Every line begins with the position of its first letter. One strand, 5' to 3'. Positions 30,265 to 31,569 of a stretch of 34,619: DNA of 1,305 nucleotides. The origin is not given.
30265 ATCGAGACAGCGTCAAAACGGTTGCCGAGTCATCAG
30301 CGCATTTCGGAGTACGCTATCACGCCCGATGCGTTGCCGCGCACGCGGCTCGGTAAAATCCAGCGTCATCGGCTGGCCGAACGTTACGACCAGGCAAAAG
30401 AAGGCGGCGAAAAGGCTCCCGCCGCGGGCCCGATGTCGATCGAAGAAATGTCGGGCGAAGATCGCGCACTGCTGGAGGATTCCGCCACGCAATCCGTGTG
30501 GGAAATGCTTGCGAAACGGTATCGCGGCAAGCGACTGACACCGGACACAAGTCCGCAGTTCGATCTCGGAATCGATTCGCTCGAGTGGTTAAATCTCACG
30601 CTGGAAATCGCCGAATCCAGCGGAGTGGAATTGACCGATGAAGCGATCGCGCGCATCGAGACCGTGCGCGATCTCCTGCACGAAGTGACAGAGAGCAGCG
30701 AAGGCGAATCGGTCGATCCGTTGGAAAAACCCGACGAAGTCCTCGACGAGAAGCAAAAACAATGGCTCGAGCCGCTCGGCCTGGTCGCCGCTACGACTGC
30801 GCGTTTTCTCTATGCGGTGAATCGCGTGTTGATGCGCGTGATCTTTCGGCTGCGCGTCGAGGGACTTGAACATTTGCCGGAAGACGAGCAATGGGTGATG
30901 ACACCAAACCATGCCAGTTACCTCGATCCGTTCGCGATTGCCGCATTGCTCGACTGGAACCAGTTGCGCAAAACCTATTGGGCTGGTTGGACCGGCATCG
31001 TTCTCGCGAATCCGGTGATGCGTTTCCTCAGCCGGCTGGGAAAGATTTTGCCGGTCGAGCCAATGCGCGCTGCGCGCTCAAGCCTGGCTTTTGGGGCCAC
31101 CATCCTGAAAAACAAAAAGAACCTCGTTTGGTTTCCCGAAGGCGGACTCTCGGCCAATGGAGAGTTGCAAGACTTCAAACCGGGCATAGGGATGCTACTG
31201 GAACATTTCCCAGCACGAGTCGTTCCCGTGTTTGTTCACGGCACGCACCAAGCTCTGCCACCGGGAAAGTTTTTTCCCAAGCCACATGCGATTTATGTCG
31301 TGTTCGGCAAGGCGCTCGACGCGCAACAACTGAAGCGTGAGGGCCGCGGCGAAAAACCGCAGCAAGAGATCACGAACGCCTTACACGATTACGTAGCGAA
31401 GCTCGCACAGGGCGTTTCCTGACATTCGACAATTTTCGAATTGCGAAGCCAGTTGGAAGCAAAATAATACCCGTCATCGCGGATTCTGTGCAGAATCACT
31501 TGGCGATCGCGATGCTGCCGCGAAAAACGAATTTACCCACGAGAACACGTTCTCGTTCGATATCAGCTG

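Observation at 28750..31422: Self-contained acyl-AMP ligase / carrier / PlsC-acyltransferase fusion (domain-permuted, ACP-containing Aas-like enzyme)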

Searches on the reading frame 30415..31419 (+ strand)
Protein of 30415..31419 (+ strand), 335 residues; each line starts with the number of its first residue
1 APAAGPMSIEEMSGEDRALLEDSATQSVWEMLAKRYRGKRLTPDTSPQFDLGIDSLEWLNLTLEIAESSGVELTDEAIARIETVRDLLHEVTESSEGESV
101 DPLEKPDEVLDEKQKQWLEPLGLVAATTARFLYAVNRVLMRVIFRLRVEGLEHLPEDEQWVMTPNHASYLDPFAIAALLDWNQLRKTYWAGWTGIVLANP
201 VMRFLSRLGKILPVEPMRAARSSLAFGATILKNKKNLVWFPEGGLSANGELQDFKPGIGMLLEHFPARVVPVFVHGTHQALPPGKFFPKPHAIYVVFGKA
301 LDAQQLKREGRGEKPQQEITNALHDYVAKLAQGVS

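Call 33: search_protein_representatives(protein=window:30415-31419:+)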
Query: 335 residues. Proteins with E-value up to 0.001 (for the whole library): 10637; up to 1e-10: 2532; up to 1e-30: 376. The best 150 are listed.
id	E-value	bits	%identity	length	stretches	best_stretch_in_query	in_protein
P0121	1.5e-108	379.4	54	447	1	3-331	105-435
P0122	5.7e-108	377.4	54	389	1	2-331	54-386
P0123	2.2e-104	365.7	52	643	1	4-333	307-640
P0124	9.2e-104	363.6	51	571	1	2-330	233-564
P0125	4.4e-103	361.4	52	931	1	5-331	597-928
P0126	7.8e-101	354.0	52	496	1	3-328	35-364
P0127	2.1e-100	352.6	49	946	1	4-331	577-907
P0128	3.3e-99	348.7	51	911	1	4-331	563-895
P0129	1.1e-98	347.0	58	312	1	13-306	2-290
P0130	2.0e-96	339.5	49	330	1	9-332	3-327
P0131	1.9e-95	336.3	48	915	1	4-332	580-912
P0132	4.8e-95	335.0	55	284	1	56-331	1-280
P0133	5.1e-93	328.3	50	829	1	4-330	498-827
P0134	1.3e-92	326.9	48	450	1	13-331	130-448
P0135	4.4e-92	325.2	48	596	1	4-331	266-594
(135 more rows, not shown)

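Call 41: find_related_loci(query=A3, collection=genome_contigs, flank=10000)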
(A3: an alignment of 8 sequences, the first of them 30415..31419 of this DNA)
Query A3 (335 aa) in genome_contigs; peptide patterns used: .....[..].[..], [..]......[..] (x = any residue, [..] = any of these).
212 stretches matched a pattern; 70 encode a relative of the query (tblastn E <= 1e-3); 70 distinct loci.
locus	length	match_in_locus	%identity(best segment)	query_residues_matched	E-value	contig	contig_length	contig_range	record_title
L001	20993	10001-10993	83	1-331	0e+0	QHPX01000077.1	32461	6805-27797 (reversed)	MAG: Verrucomicrobia bacterium isolate AV19 14_0927_12_20cm_scaffold_2977_curated, whole genome shotgun sequence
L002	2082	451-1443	82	1-331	0e+0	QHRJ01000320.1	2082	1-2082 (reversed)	MAG: Verrucomicrobia bacterium isolate AV106 14_0929_09_30cm_scaffold_61627_curated, whole genome shotgun sequence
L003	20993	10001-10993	81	3-333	0e+0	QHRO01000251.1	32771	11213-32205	MAG: Verrucomicrobia bacterium isolate AV101 14_1009_13_40cm_scaffold_893_curated, whole genome shotgun sequence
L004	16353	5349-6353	81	1-335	0e+0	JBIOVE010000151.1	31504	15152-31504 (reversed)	MAG: Candidatus Udaeobacter sp. isolate MAG116 k127_3265265, whole genome shotgun sequence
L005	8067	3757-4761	79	1-335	0e+0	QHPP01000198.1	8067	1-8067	MAG: Verrucomicrobia bacterium isolate AV26 14_0929_05_20cm_scaffold_5352_curated, whole genome shotgun sequence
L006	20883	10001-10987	80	4-332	0e+0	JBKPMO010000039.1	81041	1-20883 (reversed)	MAG: Verrucomicrobiota bacterium isolate GS_HAYS_MAG_00064 GS_HAYS_000000862022, whole genome shotgun sequence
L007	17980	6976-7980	82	1-335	0e+0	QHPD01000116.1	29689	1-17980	MAG: Verrucomicrobia bacterium isolate AV37 14_0929_12_40cm_scaffold_443_curated, whole genome shotgun sequence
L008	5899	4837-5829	79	1-331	0e+0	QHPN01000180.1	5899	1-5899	MAG: Verrucomicrobia bacterium isolate AV28 14_1009_13_20cm_scaffold_9019_curated, whole genome shotgun sequence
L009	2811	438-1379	81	1-314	0e+0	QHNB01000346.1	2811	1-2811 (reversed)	MAG: Verrucomicrobia bacterium isolate AV86 14_0929_05_20cm_scaffold_123060_curated, whole genome shotgun sequence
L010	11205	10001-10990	71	6-335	6e-162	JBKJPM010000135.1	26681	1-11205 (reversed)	MAG: Gemmatimonadaceae bacterium isolate ant_bin.46 S1Ck117_1149379_flag_1_multi_11.0000_len_26681, whole genome shotgun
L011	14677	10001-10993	64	3-333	2e-140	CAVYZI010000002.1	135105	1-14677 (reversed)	MAG: uncultured Verrucomicrobiae bacterium isolate MFD02416.bin.2.43 genome assembly, contig: contig_1418, whole genome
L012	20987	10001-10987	63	5-333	7e-139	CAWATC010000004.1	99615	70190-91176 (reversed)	MAG: uncultured Verrucomicrobiae bacterium isolate MFD02242.bin.2.32 genome assembly, contig: contig_12884, whole genome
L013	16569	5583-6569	64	5-333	9e-137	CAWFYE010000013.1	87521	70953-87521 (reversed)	MAG: uncultured Verrucomicrobiae bacterium isolate MFD05442.bin.1.417 genome assembly, contig: contig_38822, whole genom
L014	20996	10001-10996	63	3-332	5e-136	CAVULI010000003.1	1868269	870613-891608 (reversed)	MAG: uncultured Verrucomicrobiae bacterium isolate MFD02134.bin.2.234 genome assembly, contig: contig_11751, whole genom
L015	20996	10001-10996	61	4-335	9e-134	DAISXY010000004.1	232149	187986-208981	MAG TPA_asm: Chthoniobacterales bacterium isolate CTOTU9909 NODE_4_length_232149_cov_7.329526, whole genome shotgun sequ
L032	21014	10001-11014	49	4-334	3e-99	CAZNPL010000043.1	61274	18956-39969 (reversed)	MAG TPA_asm: uncultured Phycisphaeraceae bacterium isolate SRP141376_co2_188 genome assembly, contig: NODE_1249_length_6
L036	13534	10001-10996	52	5-332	2e-96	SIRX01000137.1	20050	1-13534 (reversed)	MAG: Actinobacteria bacterium isolate ZMQR.bins.7 contig137, whole genome shotgun sequence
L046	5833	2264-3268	46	2-332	7e-90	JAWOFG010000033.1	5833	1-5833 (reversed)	MAG: Pelovirga sp. isolate BLK6-1.bin.19 k191_2991427, whole genome shotgun sequence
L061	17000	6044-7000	41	16-330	9e-65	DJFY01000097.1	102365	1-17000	MAG TPA_asm: Cellvibrionales bacterium UBA5860 UBA5860_contig_204, whole genome shotgun sequence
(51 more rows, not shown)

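Call 47: search_protein_families(library=pfam, alignment_id=A4, max_evalue=0.00001)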
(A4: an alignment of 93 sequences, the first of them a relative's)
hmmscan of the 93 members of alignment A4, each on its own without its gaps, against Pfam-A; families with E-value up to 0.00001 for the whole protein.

A. member 1, L001:7692-8327:+ (212 aa): 0 families

B. families by the number of members that match (of 93 scanned): 101 families (the first 25 are shown)
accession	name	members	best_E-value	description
PF09587.15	PGA_cap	3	3.1e-77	Bacterial capsule synthesis protein PGA_cap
PF11700.14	ATG22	3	3.1e-43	Vacuole effluxer Atg22 like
PF01612.26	DNA_pol_A_exo1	3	7e-37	3'-5' exonuclease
PF07690.21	MFS_1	3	2.6e-24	Major Facilitator Superfamily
PF00570.28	HRDC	3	7.2e-13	HRDC domain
PF02436.23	PYC_OADA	2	6e-60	Conserved carboxylase domain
PF02826.25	2-Hacid_dh_C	2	3e-49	D-isomer specific 2-hydroxyacid dehydrogenase, NAD binding domain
PF00075.30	RNase_H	2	1.2e-46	RNase H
PF06055.17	ExoD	2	5.6e-42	Exopolysaccharide synthesis, ExoD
PF06831.19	H2TH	2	2.6e-26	Formamidopyrimidine-DNA glycosylase H2TH domain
PF01149.29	Fapy_DNA_glyco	2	2.8e-26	Formamidopyrimidine-DNA glycosylase N-terminal domain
PF00389.36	2-Hacid_dh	2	4.1e-23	D-isomer specific 2-hydroxyacid dehydrogenase, catalytic domain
PF13671.12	AAA_33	2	2.6e-21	AAA domain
PF17820.7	PDZ_6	2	1.6e-20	PDZ domain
PF00156.33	Pribosyltran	2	4e-19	Phosphoribosyl transferase domain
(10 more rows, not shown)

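Call 49: search_solved_structures(query=A2, max_evalue=0.01, show_alignments=2)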
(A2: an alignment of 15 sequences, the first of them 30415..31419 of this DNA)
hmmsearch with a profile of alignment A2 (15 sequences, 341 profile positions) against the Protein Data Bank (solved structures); distinct sequences matched with E-value up to 0.01: 104 (the best 60 are shown).
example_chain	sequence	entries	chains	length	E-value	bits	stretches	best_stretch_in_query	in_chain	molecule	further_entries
5kym_A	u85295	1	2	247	6.3e-24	87.8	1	140-331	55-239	1-acyl-sn-glycerol-3-phosphate acyltransferase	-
8jfi_G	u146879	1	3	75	4.5e-08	35.7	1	39-93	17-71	Acyl carrier protein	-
8jfg_G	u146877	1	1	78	5e-08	35.5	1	39-93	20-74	Acyl carrier protein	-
8jfn_B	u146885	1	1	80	5.3e-08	35.4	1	39-93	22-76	Acyl carrier protein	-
8jfh_E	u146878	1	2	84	6.3e-08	35.2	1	39-93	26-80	Acyl carrier protein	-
4zjb_G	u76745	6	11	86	6.7e-08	35.1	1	39-93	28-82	Acyl carrier protein | Acyl carrier protein,Acyl carrier protein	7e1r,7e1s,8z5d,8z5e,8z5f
5h9g_A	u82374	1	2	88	7.2e-08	35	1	39-93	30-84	Acyl carrier protein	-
2ehs_A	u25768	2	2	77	8.5e-08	34.7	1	37-93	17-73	Acyl carrier protein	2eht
6lvt_A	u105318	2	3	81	1.3e-07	34.1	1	38-93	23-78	Acyl carrier protein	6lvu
2l4b_A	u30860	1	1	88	1.4e-07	34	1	39-97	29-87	Acyl carrier protein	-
6ihc_G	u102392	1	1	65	1.4e-07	34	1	39-88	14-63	holo-form acyl carrier protein (holo-ACP)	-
9f5x_J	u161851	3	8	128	1.5e-07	34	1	35-91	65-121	Acyl carrier protein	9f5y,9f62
8e73_AB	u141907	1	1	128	1.9e-07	33.6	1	37-94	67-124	NDUAB1-alpha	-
1klp_A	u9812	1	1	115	2e-07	33.5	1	40-105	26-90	MEROMYCOLATE EXTENSION ACYL CARRIER PROTEIN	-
2lol_A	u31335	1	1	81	2.5e-07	33.2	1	22-95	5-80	Acyl carrier protein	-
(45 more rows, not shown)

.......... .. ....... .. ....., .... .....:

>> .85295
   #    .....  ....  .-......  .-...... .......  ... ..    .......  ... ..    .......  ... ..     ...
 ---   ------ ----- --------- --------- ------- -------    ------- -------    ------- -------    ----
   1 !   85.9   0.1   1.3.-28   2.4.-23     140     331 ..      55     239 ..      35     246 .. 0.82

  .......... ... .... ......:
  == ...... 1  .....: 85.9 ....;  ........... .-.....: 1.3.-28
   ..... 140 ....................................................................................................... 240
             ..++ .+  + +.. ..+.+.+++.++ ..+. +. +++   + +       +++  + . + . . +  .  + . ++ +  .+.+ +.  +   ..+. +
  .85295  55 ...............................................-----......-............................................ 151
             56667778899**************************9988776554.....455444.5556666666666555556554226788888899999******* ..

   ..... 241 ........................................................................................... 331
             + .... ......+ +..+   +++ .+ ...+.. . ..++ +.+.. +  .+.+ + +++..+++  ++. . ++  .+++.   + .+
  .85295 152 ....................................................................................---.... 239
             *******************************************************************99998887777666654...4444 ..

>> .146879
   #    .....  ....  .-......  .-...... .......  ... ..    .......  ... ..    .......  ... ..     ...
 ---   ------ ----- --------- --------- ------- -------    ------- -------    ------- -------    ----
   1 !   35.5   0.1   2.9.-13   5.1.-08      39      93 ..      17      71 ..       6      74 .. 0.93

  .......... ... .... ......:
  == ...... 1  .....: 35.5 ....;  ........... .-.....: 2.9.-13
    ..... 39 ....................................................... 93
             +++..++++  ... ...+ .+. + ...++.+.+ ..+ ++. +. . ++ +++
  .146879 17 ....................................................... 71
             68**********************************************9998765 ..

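Call 58: search_dna_similar(query=window:30415-31419:+, collection=plasmids, mode=protein, max_evalue=1e-10, max_rows=25)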
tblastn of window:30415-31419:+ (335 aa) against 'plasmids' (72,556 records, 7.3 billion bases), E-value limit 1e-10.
Records with a match: 7; places in all: 9; records where one place covers at least 80% of the query: 4.
Best place of each record, by identity: <60% 7.
By first word of the organism name: Streptomyces 3; Fusobacterium 2; Rubrobacter 1; Ilyobacter 1.
By predicted mobility (MOB-suite, as given by PLSDB): non-mobilizable 6; mobilizable 1.
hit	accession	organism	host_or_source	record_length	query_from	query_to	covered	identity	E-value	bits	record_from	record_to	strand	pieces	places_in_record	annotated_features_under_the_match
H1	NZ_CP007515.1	Rubrobacter radiotolerans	-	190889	5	331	98%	43.5%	5e-83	281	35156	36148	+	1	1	AMP-binding protein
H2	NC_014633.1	Ilyobacter polytropus DSM 2926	marine mud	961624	43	321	83%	27.2%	2e-22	105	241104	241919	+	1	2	AMP-binding protein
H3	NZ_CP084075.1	Fusobacterium vincentii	-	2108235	28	304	83%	26.7%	2e-25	114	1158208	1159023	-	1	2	none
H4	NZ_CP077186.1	Fusobacterium animalis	Homo sapiens,resected colorectal tumor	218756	37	323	86%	23.3%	2e-21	102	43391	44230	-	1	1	AMP-binding protein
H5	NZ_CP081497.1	Streptomyces sp. BHT-5-2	whole organism,plant soil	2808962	139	302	49%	34.1%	5e-14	81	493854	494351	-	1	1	none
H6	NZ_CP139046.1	Streptomyces sp. KN37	whole organism,Kanas soil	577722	133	302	51%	29.7%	3e-12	75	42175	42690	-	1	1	lysophospholipid acyltransferase family protein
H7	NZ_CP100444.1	Streptomyces rimosus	pure culture,OTC cluster deletion ...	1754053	139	302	49%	30.1%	1e-11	74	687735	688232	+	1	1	record has no annotation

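Call 59: get_annotated_region(hit=H1, flank=8000)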
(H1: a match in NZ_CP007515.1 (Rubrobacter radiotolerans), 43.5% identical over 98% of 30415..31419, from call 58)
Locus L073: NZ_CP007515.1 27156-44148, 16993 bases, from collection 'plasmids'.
description: Rubrobacter radiotolerans strain RSPS-4 plasmid 1, complete sequence
organism: Rubrobacter radiotolerans (NCBI taxid 42256)
taxonomy: Bacteria; Actinomycetota; Rubrobacteria; Rubrobacterales; Rubrobacteraceae; Rubrobacter; Rubrobacter radiotolerans
host: -; source: -; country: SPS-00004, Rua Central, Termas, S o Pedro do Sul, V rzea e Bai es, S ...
typing (MOB-suite, as given by PLSDB): non-mobilizable; replicon rep_cluster_201
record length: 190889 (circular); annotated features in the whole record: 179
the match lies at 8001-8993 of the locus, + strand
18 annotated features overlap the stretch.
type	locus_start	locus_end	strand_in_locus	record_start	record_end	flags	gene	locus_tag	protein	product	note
CDS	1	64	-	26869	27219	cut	-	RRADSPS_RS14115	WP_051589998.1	hypothetical protein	-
CDS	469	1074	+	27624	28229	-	-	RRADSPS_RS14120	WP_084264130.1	TetR/AcrR family transcriptional regulator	GO:0006355 - regulation of DNA-templated transcription [Evidence IEA]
CDS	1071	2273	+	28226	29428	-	-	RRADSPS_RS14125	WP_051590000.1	MFS transporter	GO:0055085 - transmembrane transport [Evidence IEA]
CDS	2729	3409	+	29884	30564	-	-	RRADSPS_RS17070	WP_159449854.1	sigma-70 family RNA polymerase sigma factor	GO:0006352 - DNA-templated transcription initiation [Evidence IEA]; GO:0006355 - regulation of DNA-templated ...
CDS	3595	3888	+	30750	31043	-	-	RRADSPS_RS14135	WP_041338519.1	hypothetical protein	-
CDS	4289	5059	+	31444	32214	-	-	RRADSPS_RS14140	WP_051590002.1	YqhA family protein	-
CDS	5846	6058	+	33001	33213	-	-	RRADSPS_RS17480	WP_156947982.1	hypothetical protein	-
CDS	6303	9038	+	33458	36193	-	-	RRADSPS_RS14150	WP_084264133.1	AMP-binding protein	-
CDS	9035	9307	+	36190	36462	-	-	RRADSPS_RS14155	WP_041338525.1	hypothetical protein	-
CDS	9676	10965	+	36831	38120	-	-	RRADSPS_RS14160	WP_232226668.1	MFS transporter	-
CDS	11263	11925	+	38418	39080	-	-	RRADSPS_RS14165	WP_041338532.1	hypothetical protein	-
CDS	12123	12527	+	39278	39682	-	-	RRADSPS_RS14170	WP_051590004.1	hypothetical protein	-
CDS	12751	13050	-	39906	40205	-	-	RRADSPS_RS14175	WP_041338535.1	DUF1622 domain-containing protein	-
CDS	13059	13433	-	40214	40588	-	-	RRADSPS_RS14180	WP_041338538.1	DUF1622 domain-containing protein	-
CDS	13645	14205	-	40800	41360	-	-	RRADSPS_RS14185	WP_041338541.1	dihydrofolate reductase family protein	-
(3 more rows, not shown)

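Call 60: get_annotated_region(hit=H2, flank=6000)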
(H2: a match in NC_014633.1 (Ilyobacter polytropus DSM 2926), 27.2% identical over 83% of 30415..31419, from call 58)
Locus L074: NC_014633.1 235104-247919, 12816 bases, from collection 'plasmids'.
description: Ilyobacter polytropus DSM 2926 plasmid pILYOP01, complete sequence
organism: Ilyobacter polytropus DSM 2926 (NCBI taxid 572544)
taxonomy: Bacteria; Fusobacteriota; Fusobacteriia; Fusobacteriales; Fusobacteriaceae; Ilyobacter; Ilyobacter polytropus; Ilyobacter polytropus DSM 2926
host: -; source: marine mud; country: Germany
typing (MOB-suite, as given by PLSDB): non-mobilizable; replicon rep_cluster_99
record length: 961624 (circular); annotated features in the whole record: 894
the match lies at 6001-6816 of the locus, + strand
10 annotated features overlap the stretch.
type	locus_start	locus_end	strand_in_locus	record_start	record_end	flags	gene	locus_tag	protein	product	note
CDS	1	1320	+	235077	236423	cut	-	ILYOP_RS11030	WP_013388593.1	ATP-binding protein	-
CDS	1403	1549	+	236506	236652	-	-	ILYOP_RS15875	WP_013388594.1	hypothetical protein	-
CDS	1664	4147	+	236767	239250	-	-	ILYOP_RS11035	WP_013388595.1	AMP-binding protein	-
CDS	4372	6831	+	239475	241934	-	-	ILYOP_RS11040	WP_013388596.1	AMP-binding protein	-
CDS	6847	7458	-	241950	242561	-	-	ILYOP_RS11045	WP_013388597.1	sigma-70 family RNA polymerase sigma factor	GO:0006352 - DNA-templated transcription initiation [Evidence IEA]; GO:0006355 - regulation of DNA-templated ...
CDS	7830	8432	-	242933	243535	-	-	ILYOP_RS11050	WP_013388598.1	hypothetical protein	-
CDS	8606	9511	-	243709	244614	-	-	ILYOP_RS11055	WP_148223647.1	IS3 family transposase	-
CDS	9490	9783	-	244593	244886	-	-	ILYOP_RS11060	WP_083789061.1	transposase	-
CDS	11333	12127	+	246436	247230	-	-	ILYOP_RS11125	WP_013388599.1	toxin-antitoxin system YwqK family antitoxin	-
CDS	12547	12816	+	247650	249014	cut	-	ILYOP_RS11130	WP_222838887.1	diguanylate cyclase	GO:0009966 - regulation of signal transduction [Evidence IEA]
